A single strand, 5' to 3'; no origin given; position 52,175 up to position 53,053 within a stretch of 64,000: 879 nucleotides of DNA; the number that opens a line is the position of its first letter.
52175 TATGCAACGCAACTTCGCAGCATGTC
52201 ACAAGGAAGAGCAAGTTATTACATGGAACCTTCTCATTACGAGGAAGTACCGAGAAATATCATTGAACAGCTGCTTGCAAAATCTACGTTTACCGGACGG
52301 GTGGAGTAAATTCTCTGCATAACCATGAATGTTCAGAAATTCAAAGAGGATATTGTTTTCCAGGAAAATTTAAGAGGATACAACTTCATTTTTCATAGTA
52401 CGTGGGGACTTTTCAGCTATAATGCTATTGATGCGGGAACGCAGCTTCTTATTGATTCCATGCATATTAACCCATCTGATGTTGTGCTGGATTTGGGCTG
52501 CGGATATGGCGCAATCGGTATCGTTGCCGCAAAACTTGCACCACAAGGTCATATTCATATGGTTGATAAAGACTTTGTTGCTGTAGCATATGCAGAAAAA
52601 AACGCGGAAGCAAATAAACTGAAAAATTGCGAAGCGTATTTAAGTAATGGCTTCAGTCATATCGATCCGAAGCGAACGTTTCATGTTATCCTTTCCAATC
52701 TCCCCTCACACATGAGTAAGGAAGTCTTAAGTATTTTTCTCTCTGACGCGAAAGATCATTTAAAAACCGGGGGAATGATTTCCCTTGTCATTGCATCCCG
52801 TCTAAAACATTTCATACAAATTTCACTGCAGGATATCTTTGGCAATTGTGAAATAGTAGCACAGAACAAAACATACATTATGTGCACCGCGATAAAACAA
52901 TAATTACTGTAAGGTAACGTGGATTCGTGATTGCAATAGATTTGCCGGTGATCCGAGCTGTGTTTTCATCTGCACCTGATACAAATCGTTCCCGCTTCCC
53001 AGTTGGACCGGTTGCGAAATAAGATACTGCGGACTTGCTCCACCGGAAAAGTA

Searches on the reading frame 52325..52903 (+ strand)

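Call 17: search_protein_families(library=pfam, proteins=[window:52325-52903:+], max_evalue=0.0001)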
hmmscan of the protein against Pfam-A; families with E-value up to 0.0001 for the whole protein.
window:52325-52903:+ (192 aa): 9 families
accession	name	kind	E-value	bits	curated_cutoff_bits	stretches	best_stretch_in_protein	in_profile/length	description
PF05175.20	MTS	-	1.1e-38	133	23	1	21-185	2-167/170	Methyltransferase small domain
PF13847.12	Methyltransf_31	-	7.8e-14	52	27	1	50-164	3-119/145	Methyltransferase domain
PF06325.19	PrmA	-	5.3e-13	49.6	22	1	47-165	158-271/296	Ribosomal protein L11 methyltransferase (PrmA)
PF13649.12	Methyltransf_25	-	3.1e-12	47.5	27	1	54-150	1-97/97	Methyltransferase domain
PF08242.18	Methyltransf_12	-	4.5e-08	34.2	30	1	55-152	1-98/98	Methyltransferase domain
PF02475.24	TRM5-TYW2_MTfase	-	1.6e-06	28.6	28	1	47-152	33-133/164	TRM5/TYW2 methyltransferase domain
PF10294.15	Methyltransf_16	-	3.9e-05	23.9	21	0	53-99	49-96/174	Lysine methyltransferase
PF08241.18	Methyltransf_11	-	9.3e-05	23.4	21.2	0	55-152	1-93/95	Methyltransferase domain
PF02353.26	CMAS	-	9.9e-05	22.2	27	0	38-155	50-165/273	Mycolic acid cyclopropane synthetase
